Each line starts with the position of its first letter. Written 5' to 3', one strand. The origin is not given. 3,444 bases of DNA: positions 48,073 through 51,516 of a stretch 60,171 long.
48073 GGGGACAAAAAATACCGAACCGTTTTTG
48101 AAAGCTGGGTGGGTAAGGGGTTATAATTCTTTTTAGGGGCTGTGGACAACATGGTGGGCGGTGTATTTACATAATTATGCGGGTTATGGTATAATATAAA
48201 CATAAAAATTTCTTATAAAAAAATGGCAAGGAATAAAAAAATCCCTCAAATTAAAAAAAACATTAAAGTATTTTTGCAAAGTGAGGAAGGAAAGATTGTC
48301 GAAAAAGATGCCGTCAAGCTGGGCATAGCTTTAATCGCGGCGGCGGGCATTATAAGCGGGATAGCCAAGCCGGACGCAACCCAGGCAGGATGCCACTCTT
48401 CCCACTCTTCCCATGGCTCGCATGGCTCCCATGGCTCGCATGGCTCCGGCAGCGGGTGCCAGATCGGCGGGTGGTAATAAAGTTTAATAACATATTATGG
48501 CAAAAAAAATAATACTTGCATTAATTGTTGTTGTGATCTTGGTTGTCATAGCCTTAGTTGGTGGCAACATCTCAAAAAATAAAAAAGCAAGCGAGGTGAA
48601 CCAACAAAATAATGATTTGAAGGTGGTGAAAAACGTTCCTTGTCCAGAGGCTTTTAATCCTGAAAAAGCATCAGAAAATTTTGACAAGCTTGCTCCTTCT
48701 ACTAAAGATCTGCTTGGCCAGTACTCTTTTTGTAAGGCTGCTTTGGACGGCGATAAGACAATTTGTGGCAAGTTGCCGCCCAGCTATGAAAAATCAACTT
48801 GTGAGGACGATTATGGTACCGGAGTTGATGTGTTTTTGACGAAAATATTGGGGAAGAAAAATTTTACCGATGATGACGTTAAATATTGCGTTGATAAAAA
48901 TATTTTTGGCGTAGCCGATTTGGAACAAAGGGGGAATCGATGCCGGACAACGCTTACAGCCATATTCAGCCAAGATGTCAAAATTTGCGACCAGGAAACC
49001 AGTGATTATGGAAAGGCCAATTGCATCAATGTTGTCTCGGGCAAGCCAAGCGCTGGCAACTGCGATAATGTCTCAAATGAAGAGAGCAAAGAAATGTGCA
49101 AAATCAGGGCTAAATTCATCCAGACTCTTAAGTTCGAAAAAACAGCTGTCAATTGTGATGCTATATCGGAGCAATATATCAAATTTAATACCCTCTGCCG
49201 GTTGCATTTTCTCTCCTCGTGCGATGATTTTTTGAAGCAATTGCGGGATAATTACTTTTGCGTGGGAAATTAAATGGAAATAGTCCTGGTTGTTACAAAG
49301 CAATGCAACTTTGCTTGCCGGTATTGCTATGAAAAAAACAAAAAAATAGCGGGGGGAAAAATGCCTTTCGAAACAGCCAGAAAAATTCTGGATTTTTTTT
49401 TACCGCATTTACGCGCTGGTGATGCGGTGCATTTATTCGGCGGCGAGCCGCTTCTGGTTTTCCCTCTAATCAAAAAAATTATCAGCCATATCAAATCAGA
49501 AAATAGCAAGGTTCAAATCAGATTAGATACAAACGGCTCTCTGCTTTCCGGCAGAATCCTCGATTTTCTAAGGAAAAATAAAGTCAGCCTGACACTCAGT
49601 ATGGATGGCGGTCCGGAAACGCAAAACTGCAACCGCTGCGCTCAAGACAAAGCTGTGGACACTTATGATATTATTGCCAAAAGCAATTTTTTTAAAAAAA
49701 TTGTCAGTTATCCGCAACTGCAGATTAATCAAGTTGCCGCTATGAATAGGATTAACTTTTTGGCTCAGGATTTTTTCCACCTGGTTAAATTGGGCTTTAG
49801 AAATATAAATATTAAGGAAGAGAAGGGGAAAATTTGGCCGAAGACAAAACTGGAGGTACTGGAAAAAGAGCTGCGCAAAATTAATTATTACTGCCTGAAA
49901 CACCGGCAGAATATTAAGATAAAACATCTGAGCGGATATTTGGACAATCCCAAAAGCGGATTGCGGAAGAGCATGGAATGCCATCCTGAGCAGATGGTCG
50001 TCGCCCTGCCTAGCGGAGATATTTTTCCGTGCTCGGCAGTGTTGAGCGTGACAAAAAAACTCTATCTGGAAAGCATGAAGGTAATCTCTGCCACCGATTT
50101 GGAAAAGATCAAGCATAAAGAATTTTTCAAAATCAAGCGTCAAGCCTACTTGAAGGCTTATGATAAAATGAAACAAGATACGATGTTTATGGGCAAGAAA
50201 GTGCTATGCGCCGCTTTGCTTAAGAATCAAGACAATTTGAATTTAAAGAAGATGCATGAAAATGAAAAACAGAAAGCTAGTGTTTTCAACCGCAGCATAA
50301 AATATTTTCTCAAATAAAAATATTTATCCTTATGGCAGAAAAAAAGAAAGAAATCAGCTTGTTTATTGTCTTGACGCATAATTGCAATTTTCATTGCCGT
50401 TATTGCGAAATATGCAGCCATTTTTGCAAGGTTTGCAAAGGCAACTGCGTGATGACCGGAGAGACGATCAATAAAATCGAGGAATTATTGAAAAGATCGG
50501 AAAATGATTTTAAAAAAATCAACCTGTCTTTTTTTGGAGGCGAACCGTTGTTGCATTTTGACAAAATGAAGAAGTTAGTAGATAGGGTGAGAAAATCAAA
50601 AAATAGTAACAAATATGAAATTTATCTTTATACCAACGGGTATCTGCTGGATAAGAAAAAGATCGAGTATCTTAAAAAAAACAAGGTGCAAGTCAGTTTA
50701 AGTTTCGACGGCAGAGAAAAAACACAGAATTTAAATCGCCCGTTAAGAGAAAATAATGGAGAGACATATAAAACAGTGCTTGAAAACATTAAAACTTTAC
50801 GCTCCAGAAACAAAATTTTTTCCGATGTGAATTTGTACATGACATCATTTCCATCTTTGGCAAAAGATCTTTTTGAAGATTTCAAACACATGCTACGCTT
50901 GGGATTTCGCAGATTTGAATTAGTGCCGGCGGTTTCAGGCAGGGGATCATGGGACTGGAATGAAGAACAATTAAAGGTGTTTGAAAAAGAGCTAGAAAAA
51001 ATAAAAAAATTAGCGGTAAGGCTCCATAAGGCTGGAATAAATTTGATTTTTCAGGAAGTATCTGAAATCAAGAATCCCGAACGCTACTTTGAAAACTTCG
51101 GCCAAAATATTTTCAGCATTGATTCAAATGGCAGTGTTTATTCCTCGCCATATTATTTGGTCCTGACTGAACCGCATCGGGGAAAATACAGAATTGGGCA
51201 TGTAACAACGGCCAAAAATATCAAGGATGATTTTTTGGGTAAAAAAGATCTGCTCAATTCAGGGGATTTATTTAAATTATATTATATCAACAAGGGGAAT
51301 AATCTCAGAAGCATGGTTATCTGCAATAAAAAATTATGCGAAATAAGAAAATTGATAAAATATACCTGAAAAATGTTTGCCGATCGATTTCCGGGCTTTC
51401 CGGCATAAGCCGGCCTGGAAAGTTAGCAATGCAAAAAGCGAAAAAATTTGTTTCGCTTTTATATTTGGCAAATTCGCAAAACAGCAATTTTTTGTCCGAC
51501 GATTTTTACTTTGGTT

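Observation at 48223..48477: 84-aa candidate precursor: Cys-bracketed (His-Xaa-Ser)x6 core behind a basic, hydrophobic leader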

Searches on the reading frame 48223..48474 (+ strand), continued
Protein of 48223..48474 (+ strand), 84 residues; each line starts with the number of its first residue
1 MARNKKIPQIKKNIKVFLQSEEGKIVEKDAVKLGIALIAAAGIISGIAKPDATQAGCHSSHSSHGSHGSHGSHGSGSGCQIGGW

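Call 67: find_encoding_contigs(protein=window:48223-48474:+, flank=3000, max_places=4)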
Protein window:48223-48474:+ (84 aa): 3 contigs read that carry it; 2 places shown.
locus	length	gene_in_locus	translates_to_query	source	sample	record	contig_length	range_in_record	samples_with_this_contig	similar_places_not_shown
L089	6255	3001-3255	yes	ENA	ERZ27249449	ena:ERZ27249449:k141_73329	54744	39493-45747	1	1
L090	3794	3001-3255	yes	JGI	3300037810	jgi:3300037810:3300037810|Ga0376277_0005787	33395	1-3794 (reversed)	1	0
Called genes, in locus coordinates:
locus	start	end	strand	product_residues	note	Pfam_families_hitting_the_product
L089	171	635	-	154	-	PF01668:SmpB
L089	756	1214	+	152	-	PF27806:HxsD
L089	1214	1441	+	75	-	-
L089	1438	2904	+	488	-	PF13353:Fer4_12, PF04055:Radical_SAM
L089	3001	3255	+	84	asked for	-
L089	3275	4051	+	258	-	-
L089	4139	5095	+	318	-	PF04055:Radical_SAM (weak)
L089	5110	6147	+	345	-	PF13353:Fer4_12, PF04055:Radical_SAM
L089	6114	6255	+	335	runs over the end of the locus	-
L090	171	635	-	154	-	PF01668:SmpB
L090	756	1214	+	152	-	PF27806:HxsD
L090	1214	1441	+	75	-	-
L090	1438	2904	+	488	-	PF13353:Fer4_12, PF04055:Radical_SAM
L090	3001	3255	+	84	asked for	-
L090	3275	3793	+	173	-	?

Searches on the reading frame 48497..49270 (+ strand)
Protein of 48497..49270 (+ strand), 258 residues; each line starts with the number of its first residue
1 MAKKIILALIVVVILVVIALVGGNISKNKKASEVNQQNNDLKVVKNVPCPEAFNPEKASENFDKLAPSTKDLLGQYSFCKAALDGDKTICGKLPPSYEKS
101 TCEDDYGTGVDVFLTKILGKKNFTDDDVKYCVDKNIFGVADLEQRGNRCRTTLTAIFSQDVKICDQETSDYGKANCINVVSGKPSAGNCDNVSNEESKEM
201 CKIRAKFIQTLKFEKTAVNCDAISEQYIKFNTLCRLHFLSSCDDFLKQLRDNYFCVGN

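Call 3: search_protein_families(library=ncbifam, proteins=[window:48497-49270:+], max_evalue=0.01)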
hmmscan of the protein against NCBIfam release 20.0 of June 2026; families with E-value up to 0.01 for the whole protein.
window:48497-49270:+ (258 aa): 0 families

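Call 4: search_protein_families(library=pfam, proteins=[window:48497-49270:+], max_evalue=0.01)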
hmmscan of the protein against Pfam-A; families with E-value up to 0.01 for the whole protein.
window:48497-49270:+ (258 aa): 1 family
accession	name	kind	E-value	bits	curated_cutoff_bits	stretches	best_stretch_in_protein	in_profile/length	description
PF10858.15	DUF2659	-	0.0073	16.5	27.7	0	3-48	22-65/216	Protein of unknown function (DUF2659)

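Call 34: search_protein_families(library=padloc, proteins=[window:48497-49270:+], max_evalue=0.001)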
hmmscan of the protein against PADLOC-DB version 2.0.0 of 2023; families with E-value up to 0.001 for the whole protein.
window:48497-49270:+ (258 aa): 0 families

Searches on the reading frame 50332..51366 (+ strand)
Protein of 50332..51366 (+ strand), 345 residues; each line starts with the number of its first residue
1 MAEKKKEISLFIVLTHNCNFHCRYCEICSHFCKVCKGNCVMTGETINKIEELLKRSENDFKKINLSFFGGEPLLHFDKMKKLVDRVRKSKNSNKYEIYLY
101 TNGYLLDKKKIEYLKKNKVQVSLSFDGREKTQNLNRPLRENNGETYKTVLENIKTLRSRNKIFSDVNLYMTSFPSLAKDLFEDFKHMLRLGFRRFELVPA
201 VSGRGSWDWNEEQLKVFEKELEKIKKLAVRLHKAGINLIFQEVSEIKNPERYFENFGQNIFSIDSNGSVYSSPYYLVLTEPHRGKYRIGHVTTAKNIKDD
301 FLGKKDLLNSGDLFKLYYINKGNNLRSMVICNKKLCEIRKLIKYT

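Call 3: search_protein_families(library=ncbifam, proteins=[window:50332-51366:+], max_evalue=0.01)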
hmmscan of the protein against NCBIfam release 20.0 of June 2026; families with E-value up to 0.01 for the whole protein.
window:50332-51366:+ (345 aa): 67 families (the best 25 are shown)
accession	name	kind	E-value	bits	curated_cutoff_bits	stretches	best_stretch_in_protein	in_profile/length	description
NF047865.1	rSAM_PapB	equivalog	4.9e-37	127.9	340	1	9-302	4-292/330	PapB family radical SAM/SPASM ranthipeptide maturase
TIGR03974.1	rSAM_six_Cys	equivalog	4.3e-30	105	425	1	10-240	99-327/451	thioether cross-link-forming SCIFF peptide maturase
TIGR04068.1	rSAM_ocin_clost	equivalog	1.8e-29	102.9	500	1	9-165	85-241/462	Cys-rich peptide radical SAM maturase CcpM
TIGR04064.1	rSAM_nif11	equivalog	2e-29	102.6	518.7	1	9-202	79-265/459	nif11-like peptide radical SAM maturase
TIGR03978.1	rSAM_paired_1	equivalog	3e-27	95.5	370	1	10-192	84-262/466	His-Xaa-Ser system radical SAM maturase HxsB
NF040492.1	not_ScfB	exception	6.3e-27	94.5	855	1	11-241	98-327/450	ScfB-related radical SAM/SPASM orphan maturase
NF041707.1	rSAM_YhhB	equivalog_domain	6.3e-26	91.1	445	1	10-166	4-165/369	cyclophane-forming radical SAM/SPASM peptide maturase YhhB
NF038170.1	lachnocin_rSAM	equivalog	3.2e-23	82.3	550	1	8-199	76-268/440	lachnocin radical SAM maturase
NF052473.1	rSAM_FlmE_OhkG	exception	6.8e-23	81.1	500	1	3-187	93-279/481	FlmE/OhkG family radical SAM/SPASM peptide maturase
TIGR03906.1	quino_hemo_SAM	equivalog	5.6e-21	74.7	453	1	10-241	96-326/467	quinohemoprotein amine dehydrogenase maturation protein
TIGR04463.1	rSAM_vs_C_rich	equivalog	3.9e-20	72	525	1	5-164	79-235/438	TIGR04463 family radical SAM/SPASM RiPP maturase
TIGR04334.1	rSAM_Clo7bot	equivalog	7e-20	71.1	600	1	7-168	89-247/440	radical SAM/SPASM domain Clo7bot peptide maturase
TIGR03942.1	sulfatase_rSAM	equivalog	1.7e-19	70.2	349.45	1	15-276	8-273/363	anaerobic sulfatase maturase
NF041298.1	rSAM_mat_DynA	equivalog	8.1e-19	67.8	450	1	14-171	7-160/356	dynobactin maturation radical SAM/SPASM protein DynA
TIGR04148.1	GG_samocin_CFB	equivalog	6.4e-18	65.1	300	1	10-262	19-275/411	radical SAM peptide maturase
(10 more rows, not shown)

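Call 4: search_protein_families(library=pfam, proteins=[window:50332-51366:+], max_evalue=0.01)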
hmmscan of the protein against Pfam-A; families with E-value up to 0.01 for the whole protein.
window:50332-51366:+ (345 aa): 2 families
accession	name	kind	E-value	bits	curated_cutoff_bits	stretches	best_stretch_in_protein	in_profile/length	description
PF04055.27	Radical_SAM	-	3.2e-18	66.9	29.5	1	12-162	1-142/166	Radical SAM superfamily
PF13353.11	Fer4_12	-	7e-12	46.2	22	1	13-135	10-127/137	4Fe-4S single cluster domain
